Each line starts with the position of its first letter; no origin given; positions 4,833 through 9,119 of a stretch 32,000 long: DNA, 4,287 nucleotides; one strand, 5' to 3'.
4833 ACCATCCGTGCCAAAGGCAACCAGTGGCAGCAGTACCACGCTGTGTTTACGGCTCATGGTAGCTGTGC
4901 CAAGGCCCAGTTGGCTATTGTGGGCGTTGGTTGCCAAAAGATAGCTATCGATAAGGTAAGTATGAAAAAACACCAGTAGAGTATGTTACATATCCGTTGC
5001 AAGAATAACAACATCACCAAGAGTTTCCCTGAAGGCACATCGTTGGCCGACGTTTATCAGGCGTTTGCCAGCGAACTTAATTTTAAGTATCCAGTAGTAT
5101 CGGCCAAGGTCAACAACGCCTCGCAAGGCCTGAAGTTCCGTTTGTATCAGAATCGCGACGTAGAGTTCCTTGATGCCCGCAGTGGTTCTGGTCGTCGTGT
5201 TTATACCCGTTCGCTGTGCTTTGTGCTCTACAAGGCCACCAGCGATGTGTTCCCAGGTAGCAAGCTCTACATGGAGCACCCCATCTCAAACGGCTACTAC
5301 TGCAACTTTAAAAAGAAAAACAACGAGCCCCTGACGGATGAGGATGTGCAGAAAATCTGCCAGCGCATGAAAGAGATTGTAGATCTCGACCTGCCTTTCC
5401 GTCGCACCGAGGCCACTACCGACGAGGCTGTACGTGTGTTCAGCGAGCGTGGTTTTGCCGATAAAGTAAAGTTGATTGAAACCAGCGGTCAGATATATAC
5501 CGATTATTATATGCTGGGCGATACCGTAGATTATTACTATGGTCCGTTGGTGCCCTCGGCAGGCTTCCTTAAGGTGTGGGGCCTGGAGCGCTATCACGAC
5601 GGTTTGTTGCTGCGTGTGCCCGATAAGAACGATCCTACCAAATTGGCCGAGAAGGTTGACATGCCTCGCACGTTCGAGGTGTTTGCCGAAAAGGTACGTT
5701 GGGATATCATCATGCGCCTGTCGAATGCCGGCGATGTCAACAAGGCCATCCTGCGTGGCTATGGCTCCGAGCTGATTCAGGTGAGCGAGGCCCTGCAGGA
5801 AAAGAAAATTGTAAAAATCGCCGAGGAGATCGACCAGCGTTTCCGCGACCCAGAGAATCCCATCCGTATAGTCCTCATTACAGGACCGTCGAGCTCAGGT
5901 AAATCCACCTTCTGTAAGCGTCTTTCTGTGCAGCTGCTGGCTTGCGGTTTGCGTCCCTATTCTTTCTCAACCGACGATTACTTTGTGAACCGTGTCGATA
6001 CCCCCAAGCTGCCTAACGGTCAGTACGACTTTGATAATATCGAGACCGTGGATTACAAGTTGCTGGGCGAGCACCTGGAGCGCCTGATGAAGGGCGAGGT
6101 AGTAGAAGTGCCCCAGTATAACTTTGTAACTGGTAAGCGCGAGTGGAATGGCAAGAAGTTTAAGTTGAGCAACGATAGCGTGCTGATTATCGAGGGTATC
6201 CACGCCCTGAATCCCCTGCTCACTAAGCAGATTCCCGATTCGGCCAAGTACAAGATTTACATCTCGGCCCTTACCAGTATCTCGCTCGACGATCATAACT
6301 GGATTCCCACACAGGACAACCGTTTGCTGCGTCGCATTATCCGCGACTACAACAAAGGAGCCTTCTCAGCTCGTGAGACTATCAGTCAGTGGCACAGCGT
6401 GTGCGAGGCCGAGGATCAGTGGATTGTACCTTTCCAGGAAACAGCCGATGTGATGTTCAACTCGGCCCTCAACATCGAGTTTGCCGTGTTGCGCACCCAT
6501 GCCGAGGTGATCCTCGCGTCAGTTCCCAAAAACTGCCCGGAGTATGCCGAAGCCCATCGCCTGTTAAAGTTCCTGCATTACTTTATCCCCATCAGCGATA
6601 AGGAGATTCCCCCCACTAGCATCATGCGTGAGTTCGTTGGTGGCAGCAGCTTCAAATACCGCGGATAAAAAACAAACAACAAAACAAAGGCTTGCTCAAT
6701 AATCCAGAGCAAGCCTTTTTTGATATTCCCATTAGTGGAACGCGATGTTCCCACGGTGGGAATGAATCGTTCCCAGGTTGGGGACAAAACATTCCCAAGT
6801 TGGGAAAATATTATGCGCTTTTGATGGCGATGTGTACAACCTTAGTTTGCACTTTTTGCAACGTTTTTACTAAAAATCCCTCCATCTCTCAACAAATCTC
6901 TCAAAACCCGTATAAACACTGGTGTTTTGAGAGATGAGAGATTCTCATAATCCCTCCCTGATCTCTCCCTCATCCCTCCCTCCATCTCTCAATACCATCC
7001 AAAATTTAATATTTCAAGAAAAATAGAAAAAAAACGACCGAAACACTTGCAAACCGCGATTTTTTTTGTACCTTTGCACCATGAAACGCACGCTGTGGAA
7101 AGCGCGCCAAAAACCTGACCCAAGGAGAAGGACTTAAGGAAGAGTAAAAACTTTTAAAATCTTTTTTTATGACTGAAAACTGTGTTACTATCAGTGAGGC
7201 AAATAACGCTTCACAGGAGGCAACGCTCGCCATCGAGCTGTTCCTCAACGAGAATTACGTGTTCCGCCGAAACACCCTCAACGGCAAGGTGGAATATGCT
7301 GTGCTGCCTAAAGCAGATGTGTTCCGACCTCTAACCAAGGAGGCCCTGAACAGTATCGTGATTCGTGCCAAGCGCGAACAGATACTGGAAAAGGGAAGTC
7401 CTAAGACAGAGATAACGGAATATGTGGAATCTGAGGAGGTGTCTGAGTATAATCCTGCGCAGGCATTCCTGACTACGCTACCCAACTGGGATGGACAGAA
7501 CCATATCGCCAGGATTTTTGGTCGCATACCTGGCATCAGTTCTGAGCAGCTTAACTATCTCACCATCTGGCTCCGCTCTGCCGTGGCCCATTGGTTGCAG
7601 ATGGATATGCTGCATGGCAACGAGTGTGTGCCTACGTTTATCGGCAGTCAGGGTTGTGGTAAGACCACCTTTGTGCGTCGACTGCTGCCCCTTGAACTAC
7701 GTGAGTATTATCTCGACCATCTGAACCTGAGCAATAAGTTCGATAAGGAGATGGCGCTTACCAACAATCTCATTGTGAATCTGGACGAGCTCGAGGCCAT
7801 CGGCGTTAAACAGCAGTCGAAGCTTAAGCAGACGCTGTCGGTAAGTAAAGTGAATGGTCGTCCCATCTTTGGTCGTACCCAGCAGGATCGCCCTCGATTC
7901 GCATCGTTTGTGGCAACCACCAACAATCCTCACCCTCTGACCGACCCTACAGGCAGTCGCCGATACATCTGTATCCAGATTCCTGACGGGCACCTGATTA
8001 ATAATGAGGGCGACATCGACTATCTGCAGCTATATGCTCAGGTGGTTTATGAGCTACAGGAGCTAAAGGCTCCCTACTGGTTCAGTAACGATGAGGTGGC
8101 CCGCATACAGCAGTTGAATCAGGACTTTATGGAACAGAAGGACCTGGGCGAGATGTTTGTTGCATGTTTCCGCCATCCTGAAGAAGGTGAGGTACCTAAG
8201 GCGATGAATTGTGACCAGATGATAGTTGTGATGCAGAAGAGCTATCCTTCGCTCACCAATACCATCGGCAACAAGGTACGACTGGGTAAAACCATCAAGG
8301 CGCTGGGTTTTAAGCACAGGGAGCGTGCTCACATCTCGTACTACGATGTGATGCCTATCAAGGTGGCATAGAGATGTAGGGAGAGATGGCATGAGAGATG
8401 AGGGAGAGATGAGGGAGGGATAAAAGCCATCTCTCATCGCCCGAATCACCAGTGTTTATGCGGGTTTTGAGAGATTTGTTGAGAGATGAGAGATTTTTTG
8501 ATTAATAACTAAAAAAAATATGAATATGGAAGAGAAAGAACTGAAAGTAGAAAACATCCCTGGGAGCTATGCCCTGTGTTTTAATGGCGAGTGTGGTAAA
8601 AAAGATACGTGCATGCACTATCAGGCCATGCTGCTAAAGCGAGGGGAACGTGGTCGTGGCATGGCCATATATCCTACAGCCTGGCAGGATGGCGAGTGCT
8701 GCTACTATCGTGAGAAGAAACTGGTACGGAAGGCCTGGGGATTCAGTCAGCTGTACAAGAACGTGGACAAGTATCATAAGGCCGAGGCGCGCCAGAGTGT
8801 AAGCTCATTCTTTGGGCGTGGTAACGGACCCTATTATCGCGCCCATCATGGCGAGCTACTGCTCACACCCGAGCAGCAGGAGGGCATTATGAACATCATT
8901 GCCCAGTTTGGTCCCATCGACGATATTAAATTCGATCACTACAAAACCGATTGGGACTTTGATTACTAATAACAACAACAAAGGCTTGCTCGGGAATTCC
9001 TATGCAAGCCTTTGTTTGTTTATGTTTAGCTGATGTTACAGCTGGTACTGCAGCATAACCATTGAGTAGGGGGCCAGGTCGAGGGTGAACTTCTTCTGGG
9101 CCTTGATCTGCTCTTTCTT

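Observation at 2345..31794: Window-scale circuit: two paralogous sensor SpoIIE phosphatases with different inputs, one kinase/STAS pair, one Rel-type output, arranged around a glycan locus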

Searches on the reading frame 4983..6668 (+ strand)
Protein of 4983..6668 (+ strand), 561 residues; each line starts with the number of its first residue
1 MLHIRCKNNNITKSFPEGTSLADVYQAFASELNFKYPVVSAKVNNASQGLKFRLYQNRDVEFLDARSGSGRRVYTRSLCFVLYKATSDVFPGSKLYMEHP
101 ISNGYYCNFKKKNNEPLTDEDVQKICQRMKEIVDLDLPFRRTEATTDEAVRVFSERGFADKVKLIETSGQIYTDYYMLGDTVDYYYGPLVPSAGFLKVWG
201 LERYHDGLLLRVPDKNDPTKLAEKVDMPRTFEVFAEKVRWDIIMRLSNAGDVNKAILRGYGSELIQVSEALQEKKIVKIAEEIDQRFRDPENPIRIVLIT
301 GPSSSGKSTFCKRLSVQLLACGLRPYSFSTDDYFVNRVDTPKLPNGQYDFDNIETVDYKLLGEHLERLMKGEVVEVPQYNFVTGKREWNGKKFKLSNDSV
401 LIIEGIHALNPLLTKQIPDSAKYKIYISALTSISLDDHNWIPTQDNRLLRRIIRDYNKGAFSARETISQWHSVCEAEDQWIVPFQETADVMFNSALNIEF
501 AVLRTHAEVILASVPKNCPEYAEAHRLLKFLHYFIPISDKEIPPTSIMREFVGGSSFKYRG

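Call 3: search_protein_families(library=pfam, proteins=[window:4983-6668:+])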
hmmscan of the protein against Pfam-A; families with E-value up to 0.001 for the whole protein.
window:4983-6668:+ (561 aa): 3 families
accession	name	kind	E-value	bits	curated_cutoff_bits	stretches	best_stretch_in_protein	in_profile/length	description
PF00485.24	PRK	-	2.6e-18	67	22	1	297-494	2-189/196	Phosphoribulokinase / Uridine kinase family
PF13238.12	AAA_18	-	0.00032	21.6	29.4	1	297-368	1-66/128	AAA domain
PF03215.21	Rad17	-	0.00069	20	23.8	0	270-318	22-69/186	Rad17 P-loop domain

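Call 7: search_protein_families(library=ncbifam, proteins=[window:4983-6668:+], max_evalue=0.01)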
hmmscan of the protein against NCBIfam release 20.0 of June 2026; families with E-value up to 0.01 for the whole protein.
window:4983-6668:+ (561 aa): 9 families
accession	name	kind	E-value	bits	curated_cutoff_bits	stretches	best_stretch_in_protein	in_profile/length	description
NF004018.0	PRK05480.1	equivalog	5.8e-24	84.7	180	1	293-502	5-195/210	uridine kinase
TIGR00235.1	udk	equivalog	7.2e-24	84.6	220.3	1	295-500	7-193/207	uridine kinase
NF005655.0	PRK07429.1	subfamily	9.9e-09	34.8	236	1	296-491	10-182/326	phosphoribulokinase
TIGR00418.1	thrS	equivalog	1e-05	24.7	383.65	1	80-202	6-128/565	threonine--tRNA ligase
NF005807.0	PRK07667.1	equivalog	2.9e-05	23.7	221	1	295-407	18-129/193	kinase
TIGR00602.1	rad24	subfamily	0.0015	17.1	482.55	1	270-318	87-134/640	checkpoint protein rad24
NF005115.0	PRK06547.1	equivalog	0.003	17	173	0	292-317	13-38/172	hypothetical protein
NF006746.0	PRK09270.1-5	subfamily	0.0042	16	250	1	274-378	3-105/210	nucleoside/nucleotide kinase family protein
TIGR03574.1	selen_PSTK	equivalog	0.0086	15.5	290.5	0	296-331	1-36/249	L-seryl-tRNA(Sec) kinase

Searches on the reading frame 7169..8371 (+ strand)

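Call 3: search_protein_families(library=pfam, proteins=[window:7169-8371:+])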
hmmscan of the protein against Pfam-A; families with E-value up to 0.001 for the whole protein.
window:7169-8371:+ (400 aa): 3 families
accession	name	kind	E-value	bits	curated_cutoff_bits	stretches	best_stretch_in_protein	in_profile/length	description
PF05272.17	VapE-like_dom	-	4.3e-35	121.6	25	1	103-321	3-216/217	Virulence-associated protein E-like domain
PF19263.5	DUF5906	-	7.3e-10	39.9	27.6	1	157-265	1-114/114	Family of unknown function (DUF5906)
PF12990.12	DUF3874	-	5.6e-07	30.2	28.3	1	326-384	4-61/71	Domain of unknonw function from B. Theta Gene description (DUF3874)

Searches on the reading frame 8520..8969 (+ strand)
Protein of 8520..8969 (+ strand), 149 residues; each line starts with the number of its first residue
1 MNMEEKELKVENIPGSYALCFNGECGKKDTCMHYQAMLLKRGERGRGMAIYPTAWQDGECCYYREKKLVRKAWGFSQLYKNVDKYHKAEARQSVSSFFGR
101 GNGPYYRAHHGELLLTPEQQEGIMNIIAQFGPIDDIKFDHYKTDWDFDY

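Call 3: search_protein_families(library=pfam, proteins=[window:8520-8969:+])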
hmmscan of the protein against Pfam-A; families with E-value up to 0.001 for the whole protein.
window:8520-8969:+ (149 aa): 1 family
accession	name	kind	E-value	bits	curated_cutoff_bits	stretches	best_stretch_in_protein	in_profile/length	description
PF19555.4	DUF6078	-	2e-33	116.2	27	1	3-147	1-145/145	Family of unknown function (DUF6078)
